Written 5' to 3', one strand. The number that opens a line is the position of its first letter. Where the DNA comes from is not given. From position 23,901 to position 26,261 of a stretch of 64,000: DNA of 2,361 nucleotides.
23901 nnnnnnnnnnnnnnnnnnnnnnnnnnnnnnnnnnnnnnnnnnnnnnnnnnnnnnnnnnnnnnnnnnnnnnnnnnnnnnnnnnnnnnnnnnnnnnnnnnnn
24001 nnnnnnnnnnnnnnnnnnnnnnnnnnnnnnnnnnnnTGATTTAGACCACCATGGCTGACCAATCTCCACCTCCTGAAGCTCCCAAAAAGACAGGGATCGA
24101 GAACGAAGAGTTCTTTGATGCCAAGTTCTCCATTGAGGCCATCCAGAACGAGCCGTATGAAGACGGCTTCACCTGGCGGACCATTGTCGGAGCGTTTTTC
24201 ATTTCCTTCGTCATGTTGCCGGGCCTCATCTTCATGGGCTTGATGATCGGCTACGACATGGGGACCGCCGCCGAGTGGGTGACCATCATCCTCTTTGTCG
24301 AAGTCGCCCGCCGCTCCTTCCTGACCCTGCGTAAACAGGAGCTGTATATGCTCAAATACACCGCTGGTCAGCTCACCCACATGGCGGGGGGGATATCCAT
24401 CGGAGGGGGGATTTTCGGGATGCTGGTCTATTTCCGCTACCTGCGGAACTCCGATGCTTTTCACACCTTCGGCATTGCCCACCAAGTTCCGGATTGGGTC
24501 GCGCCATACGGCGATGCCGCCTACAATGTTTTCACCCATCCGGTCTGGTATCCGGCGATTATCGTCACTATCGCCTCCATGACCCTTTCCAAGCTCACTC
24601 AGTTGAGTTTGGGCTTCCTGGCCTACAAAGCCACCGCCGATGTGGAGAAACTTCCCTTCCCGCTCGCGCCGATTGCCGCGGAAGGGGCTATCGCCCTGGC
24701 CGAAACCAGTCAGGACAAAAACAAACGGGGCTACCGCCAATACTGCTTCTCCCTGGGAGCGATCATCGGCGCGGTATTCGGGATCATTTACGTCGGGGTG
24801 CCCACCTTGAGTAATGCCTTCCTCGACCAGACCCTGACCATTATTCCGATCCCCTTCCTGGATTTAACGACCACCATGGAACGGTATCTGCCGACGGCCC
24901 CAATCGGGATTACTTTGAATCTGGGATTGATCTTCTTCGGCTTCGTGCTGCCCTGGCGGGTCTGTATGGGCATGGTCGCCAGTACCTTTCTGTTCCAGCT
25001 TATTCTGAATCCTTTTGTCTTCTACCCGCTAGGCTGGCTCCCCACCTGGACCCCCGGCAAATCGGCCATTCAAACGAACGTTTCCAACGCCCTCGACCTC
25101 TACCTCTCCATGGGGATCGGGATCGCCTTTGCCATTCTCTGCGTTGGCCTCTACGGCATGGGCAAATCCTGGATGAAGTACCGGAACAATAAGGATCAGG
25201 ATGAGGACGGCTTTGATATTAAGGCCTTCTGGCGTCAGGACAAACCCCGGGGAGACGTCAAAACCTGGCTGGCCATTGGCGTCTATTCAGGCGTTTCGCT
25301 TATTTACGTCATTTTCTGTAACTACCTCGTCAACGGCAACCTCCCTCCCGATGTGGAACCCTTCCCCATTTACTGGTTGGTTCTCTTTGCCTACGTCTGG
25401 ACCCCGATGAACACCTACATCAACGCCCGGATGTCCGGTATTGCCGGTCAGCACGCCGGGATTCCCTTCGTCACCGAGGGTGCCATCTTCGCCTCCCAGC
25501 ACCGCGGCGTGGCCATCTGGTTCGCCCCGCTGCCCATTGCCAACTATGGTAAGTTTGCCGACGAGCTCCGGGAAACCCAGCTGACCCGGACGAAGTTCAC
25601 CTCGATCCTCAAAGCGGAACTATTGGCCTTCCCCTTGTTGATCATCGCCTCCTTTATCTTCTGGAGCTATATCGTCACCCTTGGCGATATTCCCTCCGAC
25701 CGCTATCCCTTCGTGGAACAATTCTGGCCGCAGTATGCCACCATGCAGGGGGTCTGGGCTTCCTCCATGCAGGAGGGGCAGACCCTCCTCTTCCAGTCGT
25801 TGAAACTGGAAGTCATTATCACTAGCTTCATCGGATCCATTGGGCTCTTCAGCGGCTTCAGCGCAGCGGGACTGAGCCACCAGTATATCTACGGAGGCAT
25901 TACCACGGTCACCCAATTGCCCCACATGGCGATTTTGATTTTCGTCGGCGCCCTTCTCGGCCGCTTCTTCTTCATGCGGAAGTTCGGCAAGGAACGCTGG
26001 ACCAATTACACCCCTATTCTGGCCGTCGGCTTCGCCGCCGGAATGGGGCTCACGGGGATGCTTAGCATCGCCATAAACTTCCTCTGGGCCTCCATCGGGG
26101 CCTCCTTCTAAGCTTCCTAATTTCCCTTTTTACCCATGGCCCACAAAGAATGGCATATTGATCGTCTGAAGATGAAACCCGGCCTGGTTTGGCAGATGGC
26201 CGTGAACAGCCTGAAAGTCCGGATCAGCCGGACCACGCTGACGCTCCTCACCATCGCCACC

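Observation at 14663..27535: Six-gene membrane locus: two MacB/LolD-type ATPases, a giant and a minimal FtsX permease, and two OPT-like polytopic proteins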

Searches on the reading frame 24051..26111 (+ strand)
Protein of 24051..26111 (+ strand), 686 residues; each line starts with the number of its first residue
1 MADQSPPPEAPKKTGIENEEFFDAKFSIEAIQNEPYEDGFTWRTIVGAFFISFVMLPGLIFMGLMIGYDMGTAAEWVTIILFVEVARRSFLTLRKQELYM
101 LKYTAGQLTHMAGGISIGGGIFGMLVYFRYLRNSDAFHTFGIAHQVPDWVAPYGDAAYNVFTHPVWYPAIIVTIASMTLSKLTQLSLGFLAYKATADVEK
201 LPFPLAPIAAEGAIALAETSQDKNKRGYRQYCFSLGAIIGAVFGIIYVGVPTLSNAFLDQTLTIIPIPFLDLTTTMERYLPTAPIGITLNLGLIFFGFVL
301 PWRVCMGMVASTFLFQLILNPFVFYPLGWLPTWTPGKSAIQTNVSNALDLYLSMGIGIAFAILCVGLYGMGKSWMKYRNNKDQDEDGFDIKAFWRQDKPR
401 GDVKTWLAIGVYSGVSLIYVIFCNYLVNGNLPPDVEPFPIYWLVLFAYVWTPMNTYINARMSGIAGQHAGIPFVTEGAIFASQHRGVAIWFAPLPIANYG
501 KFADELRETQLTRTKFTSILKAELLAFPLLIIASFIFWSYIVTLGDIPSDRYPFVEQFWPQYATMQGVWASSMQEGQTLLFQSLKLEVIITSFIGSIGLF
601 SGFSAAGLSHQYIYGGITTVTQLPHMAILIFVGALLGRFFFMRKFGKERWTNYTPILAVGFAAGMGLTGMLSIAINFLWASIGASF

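Call 3: search_protein_families(library=pfam, proteins=[window:24051-26111:+], max_evalue=0.01)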
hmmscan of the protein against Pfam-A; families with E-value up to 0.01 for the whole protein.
window:24051-26111:+ (686 aa): 0 families

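Call 4: search_protein_families(library=ncbifam, proteins=[window:24051-26111:+], max_evalue=0.01)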
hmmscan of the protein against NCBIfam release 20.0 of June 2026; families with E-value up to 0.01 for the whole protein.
window:24051-26111:+ (686 aa): 0 families

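Call 10: find_homologous_proteins(query=window:24051-26111:+)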
Query window:24051-26111:+ (686 aa): 1069 proteins with E <= 0.001 among 8000 candidates; the best 120 are listed.
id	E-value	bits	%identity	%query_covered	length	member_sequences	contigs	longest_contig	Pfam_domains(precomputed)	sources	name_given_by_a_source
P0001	0.0e+0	1569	100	100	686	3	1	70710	-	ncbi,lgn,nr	ncbi:MAG: OPT/YSL family transporter [Opitutales bacterium]|nr:OPT/YSL family transporter [Opitutale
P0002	0.0e+0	1337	84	100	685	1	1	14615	-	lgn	-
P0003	0.0e+0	1124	71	100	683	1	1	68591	-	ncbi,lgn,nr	ncbi:MAG: hypothetical protein EA425_08765 [Puniceicoccaceae bacterium]|nr:MAG: hypothetical protein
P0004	0.0e+0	1033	66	99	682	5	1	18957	-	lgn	-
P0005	0.0e+0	1030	66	97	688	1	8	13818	-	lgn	-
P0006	0.0e+0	1018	66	98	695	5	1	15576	-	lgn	-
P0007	0.0e+0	1011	64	100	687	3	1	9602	-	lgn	-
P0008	0.0e+0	1011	65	98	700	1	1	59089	-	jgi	jgi:hypothetical protein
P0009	1.3e-298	1010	64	100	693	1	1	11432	-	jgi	jgi:hypothetical protein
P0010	1.5e-298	1010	65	98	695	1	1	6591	-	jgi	jgi:hypothetical protein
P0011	2.2e-297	1006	62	100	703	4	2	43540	-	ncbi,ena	-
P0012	7.6e-297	1004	64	100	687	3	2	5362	-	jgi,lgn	jgi:hypothetical protein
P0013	2.8e-296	1003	64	98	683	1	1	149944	-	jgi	jgi:hypothetical protein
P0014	9.1e-296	1001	64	99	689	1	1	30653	-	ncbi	-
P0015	1.6e-295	1000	64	99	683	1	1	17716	-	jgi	-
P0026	1.8e-290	983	63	99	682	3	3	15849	PF03169.21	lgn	-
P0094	1.1e-269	915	59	97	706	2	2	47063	PF03169.21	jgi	-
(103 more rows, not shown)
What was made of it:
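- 24051..26111 (+): P4: OPT-fold polytopic protein (686 aa), the most conserved component. Homologues in Opitutales and Phycisphaerae are 57-71% identical (call 10). NCBI names it 'OPT/YSL family transporter' (call 10).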

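Call 16: search_protein_families(library=pfam, alignment_id=A1, max_evalue=1)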
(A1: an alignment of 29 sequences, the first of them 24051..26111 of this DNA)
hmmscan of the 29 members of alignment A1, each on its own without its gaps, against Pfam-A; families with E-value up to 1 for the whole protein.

A. member 1, window:24051-26111:+ (686 aa): 0 families

B. families by the number of members that match (of 29 scanned): 5 families
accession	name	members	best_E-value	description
PF03169.20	OPT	1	1.3e-08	OPT oligopeptide transporter protein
PF18204.6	PGF-CTERM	1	0.19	PGF-CTERM motif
PF00858.29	ASC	1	0.21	Amiloride-sensitive sodium channel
PF20444.3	DUF6703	1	0.35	Family of unknown function (DUF6703)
PF19931.4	DUF6394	1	0.58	Family of unknown function (DUF6394)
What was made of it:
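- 24051..26111 (+): No Pfam hit for this protein itself (calls 3, 16).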

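Call 17: search_solved_structures(query=A1, max_evalue=1)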
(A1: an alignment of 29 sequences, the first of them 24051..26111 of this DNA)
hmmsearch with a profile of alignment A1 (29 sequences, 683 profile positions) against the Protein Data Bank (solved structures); distinct sequences matched with E-value up to 1: 0.

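Call 19: find_related_loci(query=A1, collection=genome_contigs, flank=10000)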
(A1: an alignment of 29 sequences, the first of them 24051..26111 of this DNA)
Query A1 (686 aa) in genome_contigs; peptide patterns used: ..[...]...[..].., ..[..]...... (x = any residue, [..] = any of these).
77 stretches matched a pattern; 67 encode a relative of the query (tblastn E <= 1e-3); 67 distinct loci.
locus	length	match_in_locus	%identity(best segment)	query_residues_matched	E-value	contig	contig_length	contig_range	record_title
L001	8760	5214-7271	98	1-686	0e+0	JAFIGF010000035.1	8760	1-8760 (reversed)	MAG: Opitutales bacterium isolate coassembly_bin.52 k141_98936, whole genome shotgun sequence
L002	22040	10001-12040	71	3-686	0e+0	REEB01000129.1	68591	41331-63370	MAG: Puniceicoccaceae bacterium isolate PLM2.Bin11 NODE_245_length_68591_cov_6.8898, whole genome shotgun sequence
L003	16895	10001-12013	66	18-686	0e+0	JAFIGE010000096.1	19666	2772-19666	MAG: Opitutales bacterium isolate BM_Day8_Bin.4 NODE_1267_length_19666_cov_11.694916, whole genome shotgun sequence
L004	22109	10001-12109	62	1-686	0e+0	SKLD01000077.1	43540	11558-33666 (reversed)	MAG: Opitutales bacterium isolate CSSed162cmA_196 CSSed16-2cmA-779, whole genome shotgun sequence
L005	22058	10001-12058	64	7-684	0e+0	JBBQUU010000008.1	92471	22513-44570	MAG: Opitutales bacterium isolate Co_metawrap_1950 Cmw_1950_k141_21897166_length_92471_cov_14.9988, whole genome shotgun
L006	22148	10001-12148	60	6-686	0e+0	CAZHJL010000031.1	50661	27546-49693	MAG TPA_asm: uncultured Phycisphaeraceae bacterium isolate binchicken_co17_446 genome assembly, contig: NODE_2062_length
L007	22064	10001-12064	61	1-686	0e+0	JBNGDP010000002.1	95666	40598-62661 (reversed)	MAG: Oceanipulchritudo sp. isolate E05-032 bin78.fa-2, whole genome shotgun sequence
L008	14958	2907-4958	62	1-686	0e+0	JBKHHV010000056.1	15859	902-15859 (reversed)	MAG: Phycisphaerae bacterium isolate D1M07_5 NODE_2193_length_15859_cov_3.952733, whole genome shotgun sequence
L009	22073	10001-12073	60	2-686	0e+0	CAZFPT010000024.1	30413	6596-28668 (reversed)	MAG TPA_asm: uncultured Planctomycetaceae bacterium isolate SRP332253_co1_280 genome assembly, contig: NODE_2098_length_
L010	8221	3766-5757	63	21-686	0e+0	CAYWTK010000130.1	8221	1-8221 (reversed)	MAG TPA_asm: uncultured Opitutaceae bacterium isolate binchicken_co314_21 genome assembly, contig: NODE_5078_length_8221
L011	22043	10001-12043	61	9-686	0e+0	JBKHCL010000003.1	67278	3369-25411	MAG: Phycisphaerae bacterium isolate D1M02_5 NODE_33_length_67278_cov_11.545751, whole genome shotgun sequence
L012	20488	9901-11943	60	1-686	0e+0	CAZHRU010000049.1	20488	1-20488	MAG TPA_asm: uncultured Verrucomicrobiota bacterium isolate SRP272421_co4_615 genome assembly, contig: NODE_6249_length_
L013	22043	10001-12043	61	9-686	0e+0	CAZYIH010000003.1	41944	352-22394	MAG TPA_asm: uncultured Planctomycetaceae bacterium isolate binchicken_co8_191 genome assembly, contig: NODE_938_length_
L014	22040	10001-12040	61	3-686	0e+0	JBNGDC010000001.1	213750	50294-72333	MAG: Phycisphaerae bacterium isolate E05-017 bin55.fa-1, whole genome shotgun sequence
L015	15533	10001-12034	61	10-686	0e+0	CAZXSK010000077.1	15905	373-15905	MAG TPA_asm: uncultured Planctomycetaceae bacterium isolate binchicken_co15_134 genome assembly, contig: NODE_2198_lengt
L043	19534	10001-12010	39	8-682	3e-142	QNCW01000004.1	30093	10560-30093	MAG: Candidatus Latescibacterota bacterium isolate B68_G9 B68_Guay9_scaffold_00510, whole genome shotgun sequence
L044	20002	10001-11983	39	12-682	1e-141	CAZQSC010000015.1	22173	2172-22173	MAG TPA_asm: uncultured bacterium isolate SRP338002_co1_79 genome assembly, contig: NODE_2194_length_22173_cov_7.064518,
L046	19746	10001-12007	37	8-678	1e-136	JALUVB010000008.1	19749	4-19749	MAG: bacterium isolate 128-326_metabat2_scaf2bin.016 128-326_scaffold_1091_c1, whole genome shotgun sequence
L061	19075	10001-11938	39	32-678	4e-134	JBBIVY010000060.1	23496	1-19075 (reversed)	MAG: Planctomycetota bacterium isolate QH2S170213_bin_88 NODE_2455_length_23496_cov_16.689177, whole genome shotgun sequ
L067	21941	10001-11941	36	34-682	7e-127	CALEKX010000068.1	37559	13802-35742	MAG TPA_asm: uncultured Phycisphaerales bacterium isolate SRR5251193_bin.28_CONCOCT_v1.1_MAG genome assembly, contig: ER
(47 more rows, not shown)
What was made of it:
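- The system is rare, found in 67 of about 185,579 species representatives (call 19).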

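Call 29: search_protein_families(library=pfam, proteins=[L044:4348-5061:+, L044:12063-12947:+, L044:12984-13361:+, L043:12042-13298:+, L046:12040-13296:+, L061:12006-13043:+, L061:13025-13714:+, L067:14214-15155:+, L067:15163-15546:+, L046:13293-15062:+], max_evalue=0.01)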
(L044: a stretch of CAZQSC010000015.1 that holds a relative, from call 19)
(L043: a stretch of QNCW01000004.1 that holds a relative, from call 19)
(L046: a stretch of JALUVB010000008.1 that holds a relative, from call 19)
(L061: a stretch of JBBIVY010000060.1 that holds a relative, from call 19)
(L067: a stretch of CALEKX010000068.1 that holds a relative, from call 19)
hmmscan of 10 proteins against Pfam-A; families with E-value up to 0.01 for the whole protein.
L044:4348-5061:+ (237 aa): 22 families
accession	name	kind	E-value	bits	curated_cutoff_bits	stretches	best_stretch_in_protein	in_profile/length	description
PF07719.23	TPR_2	-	6.4e-21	73.1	27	3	39-68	5-34/34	Tetratricopeptide repeat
PF00515.34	TPR_1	-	4.5e-19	67.8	27.8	2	103-131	1-29/34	Tetratricopeptide repeat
PF14559.12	TPR_19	-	4.9e-16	59.2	25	2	45-105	1-61/68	Tetratricopeptide repeat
PF13414.12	TPR_11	-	3.7e-14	52.6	26.8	2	83-116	8-41/42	TPR repeat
PF13428.12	TPR_14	-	7.2e-14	51.4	23.5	2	40-76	6-42/44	Tetratricopeptide repeat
PF13431.12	TPR_17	-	3.7e-13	49.1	24.4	2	93-123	3-33/34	Tetratricopeptide repeat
PF13432.12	TPR_16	-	4e-13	50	32.7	1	82-124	10-52/65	Tetratricopeptide repeat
PF13181.12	TPR_8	-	1.1e-12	47.4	25.7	0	71-102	3-34/34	Tetratricopeptide repeat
PF13424.12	TPR_12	-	1.3e-12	48.2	30.1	2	70-131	4-73/77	Tetratricopeptide repeat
PF13174.12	TPR_6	-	5.2e-12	46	26.3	0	105-132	2-29/33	Tetratricopeptide repeat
PF13176.12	TPR_7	-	1.1e-11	44.3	27.9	1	106-133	2-29/36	Tetratricopeptide repeat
PF12895.13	ANAPC3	-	1e-07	32.6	27.2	2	47-127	1-80/82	Anaphase-promoting complex, cyclosome, subunit 3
PF25064.1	ARM_TT21_5th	-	5.3e-07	30.4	27.8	1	42-145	8-114/117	TT21 fifth ARM repeats domain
PF13371.12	TPR_9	-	1.4e-06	28.7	35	2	83-132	9-58/73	Tetratricopeptide repeat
PF13374.12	TPR_10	-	1.7e-05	25.1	27.5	0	106-131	5-30/42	Tetratricopeptide repeat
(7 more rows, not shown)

L044:12063-12947:+ (294 aa): 0 families

L044:12984-13361:+ (125 aa): 1 family
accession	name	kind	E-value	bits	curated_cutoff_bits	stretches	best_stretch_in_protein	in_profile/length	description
PF05402.18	PqqD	-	1.5e-10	41.7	23.4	1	53-114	6-67/67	Coenzyme PQQ synthesis protein D (PqqD)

L043:12042-13298:+ (418 aa): 1 family
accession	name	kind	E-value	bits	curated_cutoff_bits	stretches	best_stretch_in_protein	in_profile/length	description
PF00171.27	Aldedh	-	5.6e-26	91.6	23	2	7-285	31-296/461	Aldehyde dehydrogenase family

L046:12040-13296:+ (418 aa): 6 families
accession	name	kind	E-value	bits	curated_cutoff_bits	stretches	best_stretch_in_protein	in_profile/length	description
PF13393.11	tRNA-synt_His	-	8.7e-50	170.1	25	1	9-311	1-308/308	Histidyl-tRNA synthetase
PF03129.25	HGTP_anticodon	-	1.4e-15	57.7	21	1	343-418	18-93/94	Anticodon binding domain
PF00587.30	tRNA-synt_2b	-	1.9e-10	41.5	29.3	1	67-317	1-177/179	tRNA synthetase class II core domain (G, H, P, S and T)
PF01409.25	tRNA-synt_2d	-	0.00075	19.5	19.8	1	17-130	15-130/246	tRNA synthetases class II core domain (F)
PF00152.25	tRNA-synt_2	-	0.0011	18.5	25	0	102-132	91-121/308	tRNA synthetases class II (D, K and N)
PF00408.26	PGM_PMM_IV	-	0.0046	17.4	23.1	0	63-93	22-51/68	Phosphoglucomutase/phosphomannomutase, C-terminal domain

L061:12006-13043:+ (345 aa): 0 families

L061:13025-13714:+ (229 aa): 1 family
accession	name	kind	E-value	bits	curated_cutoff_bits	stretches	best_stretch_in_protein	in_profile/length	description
PF05402.18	PqqD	-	8.7e-12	45.6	23.4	1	160-217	10-67/67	Coenzyme PQQ synthesis protein D (PqqD)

L067:14214-15155:+ (313 aa): 0 families

L067:15163-15546:+ (127 aa): 1 family
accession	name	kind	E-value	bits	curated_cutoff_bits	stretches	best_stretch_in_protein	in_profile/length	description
PF05402.18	PqqD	-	1.3e-12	48.2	23.4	1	54-116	5-67/67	Coenzyme PQQ synthesis protein D (PqqD)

L046:13293-15062:+ (589 aa): 4 families
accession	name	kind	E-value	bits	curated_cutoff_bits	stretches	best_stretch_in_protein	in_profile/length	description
PF00152.25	tRNA-synt_2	-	4.7e-122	407.3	25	1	126-562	2-308/308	tRNA synthetases class II (D, K and N)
PF02938.19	GAD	-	5.3e-20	71.9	23.4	1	316-407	1-93/95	GAD domain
PF01336.31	tRNA_anti-codon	-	2.1e-15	56.8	27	1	25-101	2-74/75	OB-fold nucleic acid binding domain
PF01409.25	tRNA-synt_2d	-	2.6e-06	27.5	19.8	1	216-272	104-158/246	tRNA synthetases class II core domain (F)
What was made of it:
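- Distant clusters carry a PqqD-like peptide-binding protein (call 29).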

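Call 30: predict_structure(alignment_id=A1)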
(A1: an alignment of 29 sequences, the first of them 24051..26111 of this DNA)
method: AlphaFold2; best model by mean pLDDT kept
length: 686 residues; sequences in the alignment: 29
mean_pLDDT: 71.8   pTM: 0.75
mean pLDDT of the five models: 71.8, 70.3, 67.5, 65.5, 64.4
residues with pLDDT >= 90: 10; 70-90: 428; 50-70: 187; < 50: 61
segments of 3 or more residues with pLDDT < 50: 1-26, 28-30, 111-118, 266-268, 472-474, 487-494, 684-686
pLDDT, mean of each block of 10 residues (from residue 1): 34 33 42 76 84 77 61 63 65 75 69 48 78 73 72 83 87 81 87 84 65 61 61 81 79 73 58 79 74 75 83 84 83 75 71 76 81 73 58 84 89 89 78 72 80 80 54 51 51 56 81 84 82 85 64 57 61 53 73 86 83 73 77 85 77 76 78 71 48
secondary structure, 60 per line:
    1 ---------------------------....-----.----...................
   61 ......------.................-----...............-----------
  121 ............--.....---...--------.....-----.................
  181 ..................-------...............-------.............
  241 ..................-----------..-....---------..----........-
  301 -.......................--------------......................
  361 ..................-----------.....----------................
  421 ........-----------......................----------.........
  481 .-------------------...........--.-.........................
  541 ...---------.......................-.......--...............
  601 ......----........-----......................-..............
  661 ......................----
elements in order (helices of 4 or more, strands of 3 or more residues): H28-31 H42-66 H73-89 H95-109 H121-132 H135-139 H154-158 H164-198 H206-220 H228-258 H273-276 H292-299 H302-324 H339-378 H390-394 H405-428 H440-461 H472-481 H501-511 H516-543 H553-575 H577-583 H586-606 H611-618 H624-645 H647-682

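Call 32: fold_search(model_id=the predicted structure, library=pdb)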
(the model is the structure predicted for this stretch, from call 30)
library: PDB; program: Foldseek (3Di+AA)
matches with E <= 10: 407; with E <= 0.001: 2
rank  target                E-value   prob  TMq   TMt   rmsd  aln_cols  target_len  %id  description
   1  7wst_A                8.4e-10  1.00  0.56  0.62   8.2       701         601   15  Cryo-EM structure of the barley Yellow stripe 1 transporter in complex with Fe(III)-DMA (released 2022-11-30)
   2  7wsr_A                1.2e-08  1.00  0.55  0.62   7.8       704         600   14  Cryo-EM structure of the barley Yellow stripe 1 transporter (released 2022-11-30)
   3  8b24_A                5.9e-03  0.25  0.10  0.10  29.3       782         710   12  Time-resolved structure of K+-dependent Na+-PPase from Thermotoga maritima 3600-seconds post reaction initiation with  (released 2024-01-17)
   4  8b37_B                7.5e-03  0.18  0.09  0.09  28.3       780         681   12  Crystal structure of Pyrobaculum aerophilum potassium-independent proton pumping membrane integral pyrophosphatase in  (released 2024-01-17)
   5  5lzq_A                9.9e-03  0.25  0.11  0.10  29.7       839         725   11  Crystal structure of Thermotoga maritima sodium pumping membrane integral pyrophosphatase in complex with imidodiphosp (released 2016-12-14)
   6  9g8j_B                1.3e-02  0.18  0.10  0.09  29.4       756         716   12  Structure of K+-dependent Na+-PPase from Thermotoga maritima in complex with zoledronate (released 2025-06-04)
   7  4av3_B                1.8e-02  0.14  0.09  0.09  31.5       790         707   12  Crystal structure of Thermotoga Maritima sodium pumping membrane integral pyrophosphatase with metal ions in active si (released 2012-08-08)
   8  8b24_B                2.0e-02  0.20  0.11  0.11  28.0       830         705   12  Time-resolved structure of K+-dependent Na+-PPase from Thermotoga maritima 3600-seconds post reaction initiation with  (released 2024-01-17)
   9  4av3_A                2.3e-02  0.21  0.12  0.11  27.8       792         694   12  Crystal structure of Thermotoga Maritima sodium pumping membrane integral pyrophosphatase with metal ions in active si (released 2012-08-08)
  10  8b37_A                3.8e-02  0.14  0.10  0.10  27.3       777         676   12  Crystal structure of Pyrobaculum aerophilum potassium-independent proton pumping membrane integral pyrophosphatase in  (released 2024-01-17)
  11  4ain_A                4.1e-02  0.15  0.09  0.11  27.2       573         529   14  Crystal structure of BetP with asymmetric protomers. (released 2012-06-06)
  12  7lhv_A                4.8e-02  0.28  0.10  0.12  24.8       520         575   10  Structure of Arabidopsis thaliana sulfate transporter AtSULTR4;1 (released 2021-08-11)
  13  9gkk_C                4.9e-02  0.23  0.13  0.15  24.2       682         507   12  BetP heterotrimeric complex (released 2025-09-10)
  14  4a01_A                5.1e-02  0.14  0.12  0.11  30.0       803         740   12  Crystal Structure of the H-Translocating Pyrophosphatase (released 2012-03-28)
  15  9i5z_B                5.8e-02  0.13  0.09  0.11  27.2       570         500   14  Upregulated state of BetP in potassium (released 2026-02-18)
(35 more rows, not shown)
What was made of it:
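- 24051..26111 (+): Its AlphaFold model (pLDDT 71.8, pTM 0.75; call 30) matches HvYS1 7wst_A at E 8.4e-10, probability 1.00, TM 0.56/0.62 (call 32).
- On OPT family (Pfam PF03169 / TC 2.A.67): The next PDB hits have TM of about 0.1 (call 32).
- Closest known: OPT/YSL transporters. Same: The fold of the 686-aa protein matches (Foldseek probability 1.00, TM 0.56-0.62; call 32).
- Foldseek matches HvYS1 (call 32). OPT/YSL proteins are secondary carriers (established knowledge; HvYS1 match in call 32).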

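Call 55: search_protein_representatives(alignment_id=A1)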
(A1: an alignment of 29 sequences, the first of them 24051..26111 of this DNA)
Query: 29 sequences, 683 profile positions. Proteins with E-value up to 0.001 (for the whole library): 945; up to 1e-10: 696; up to 1e-30: 337. The best 150 are listed.
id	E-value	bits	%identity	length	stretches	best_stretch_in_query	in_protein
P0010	0.0e+00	1235.0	-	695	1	12-683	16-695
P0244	4.6e-198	676.3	-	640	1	29-675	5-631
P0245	1.4e-186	638.4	-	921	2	32-574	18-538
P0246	3.1e-183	627.3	-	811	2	28-570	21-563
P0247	4.2e-182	623.6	-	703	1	22-673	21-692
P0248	5.5e-179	613.3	-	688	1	28-679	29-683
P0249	3.6e-178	610.6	-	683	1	29-680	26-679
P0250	3.0e-175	600.9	-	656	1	30-676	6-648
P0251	2.8e-173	594.4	-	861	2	31-570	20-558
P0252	9.1e-166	569.6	-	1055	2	25-573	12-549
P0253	2.7e-163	561.4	-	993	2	32-574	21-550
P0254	3.6e-162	557.7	-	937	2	32-570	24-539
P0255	2.8e-161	554.7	-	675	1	31-678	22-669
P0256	1.1e-160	552.8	-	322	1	361-683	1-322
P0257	1.9e-160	552.0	-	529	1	32-547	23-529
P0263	5.9e-151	520.6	-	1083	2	31-571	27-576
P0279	1.4e-108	380.6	-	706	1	27-681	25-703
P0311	5.6e-73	262.9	-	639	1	28-673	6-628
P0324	5.9e-67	243.0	-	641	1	26-672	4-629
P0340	3.1e-63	230.7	-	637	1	25-678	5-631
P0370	1.9e-55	205.0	-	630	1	30-679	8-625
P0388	1.4e-51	192.3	-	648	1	31-677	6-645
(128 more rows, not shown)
